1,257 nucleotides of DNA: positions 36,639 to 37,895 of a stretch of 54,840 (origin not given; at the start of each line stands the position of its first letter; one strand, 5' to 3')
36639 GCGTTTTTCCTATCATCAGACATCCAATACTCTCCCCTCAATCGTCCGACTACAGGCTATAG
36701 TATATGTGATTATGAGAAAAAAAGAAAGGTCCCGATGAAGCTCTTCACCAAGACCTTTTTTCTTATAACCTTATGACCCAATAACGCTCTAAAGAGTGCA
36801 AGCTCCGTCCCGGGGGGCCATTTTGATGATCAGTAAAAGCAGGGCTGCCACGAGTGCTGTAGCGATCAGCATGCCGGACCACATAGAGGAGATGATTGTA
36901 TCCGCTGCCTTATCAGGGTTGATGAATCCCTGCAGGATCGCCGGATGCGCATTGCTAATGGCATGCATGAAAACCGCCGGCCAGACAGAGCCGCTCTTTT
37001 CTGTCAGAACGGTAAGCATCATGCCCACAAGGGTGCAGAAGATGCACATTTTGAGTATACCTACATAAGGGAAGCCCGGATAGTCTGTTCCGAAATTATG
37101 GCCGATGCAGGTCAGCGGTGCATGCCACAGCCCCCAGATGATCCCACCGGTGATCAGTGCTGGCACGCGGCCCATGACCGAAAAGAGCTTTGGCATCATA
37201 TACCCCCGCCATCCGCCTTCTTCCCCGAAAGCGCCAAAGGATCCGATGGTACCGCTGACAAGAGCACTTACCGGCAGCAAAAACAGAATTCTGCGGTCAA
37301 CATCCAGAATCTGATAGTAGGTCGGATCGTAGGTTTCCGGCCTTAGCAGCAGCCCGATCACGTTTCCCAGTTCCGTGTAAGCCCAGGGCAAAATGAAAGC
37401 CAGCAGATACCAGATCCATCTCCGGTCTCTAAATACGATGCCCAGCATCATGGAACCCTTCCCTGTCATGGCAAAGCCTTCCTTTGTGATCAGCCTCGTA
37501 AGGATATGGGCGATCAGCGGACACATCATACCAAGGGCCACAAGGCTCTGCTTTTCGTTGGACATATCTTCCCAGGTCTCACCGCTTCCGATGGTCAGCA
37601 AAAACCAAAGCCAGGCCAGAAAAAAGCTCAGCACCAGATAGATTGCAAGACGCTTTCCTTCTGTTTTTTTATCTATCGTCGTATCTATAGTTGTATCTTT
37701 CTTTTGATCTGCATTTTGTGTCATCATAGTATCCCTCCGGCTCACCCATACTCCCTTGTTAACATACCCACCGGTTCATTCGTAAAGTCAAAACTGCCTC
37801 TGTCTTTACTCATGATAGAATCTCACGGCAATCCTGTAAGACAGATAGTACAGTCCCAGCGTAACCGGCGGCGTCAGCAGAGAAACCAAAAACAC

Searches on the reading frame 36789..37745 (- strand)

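Call 47: search_protein_families(library=pfam, proteins=[window:36789-37745:-], max_evalue=0.001)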
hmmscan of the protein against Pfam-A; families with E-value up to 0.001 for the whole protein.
window:36789-37745:- (318 aa): 1 family
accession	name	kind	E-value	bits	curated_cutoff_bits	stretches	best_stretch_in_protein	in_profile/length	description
PF02517.21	Rce1-like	-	2.2e-17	63.6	22.4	1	166-266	10-92/93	Type II CAAX prenyl endopeptidase Rce1-like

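Call 49: search_protein_families(library=ncbifam, proteins=[window:36789-37745:-], max_evalue=0.001)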
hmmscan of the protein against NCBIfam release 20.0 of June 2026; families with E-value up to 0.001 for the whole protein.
window:36789-37745:- (318 aa): 3 families
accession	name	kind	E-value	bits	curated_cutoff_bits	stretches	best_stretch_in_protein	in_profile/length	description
NF041647.1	ABC_perm_CPBP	equivalog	6.1e-10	38.5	435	1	25-271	413-633/636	ABC transporter permease subunit/CPBP intramembrane protease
NF041656.1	CPBP_MmRce1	equivalog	5.3e-07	29.4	425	1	172-287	137-252/271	MmRce1 family CPBP family CAAX prenyl protease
NF040589.1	CPBP_Synerg_MrtS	equivalog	9.1e-05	22.7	130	0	233-265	130-160/170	Synerg-CTERM system glutamic-type intramembrane protease MrtS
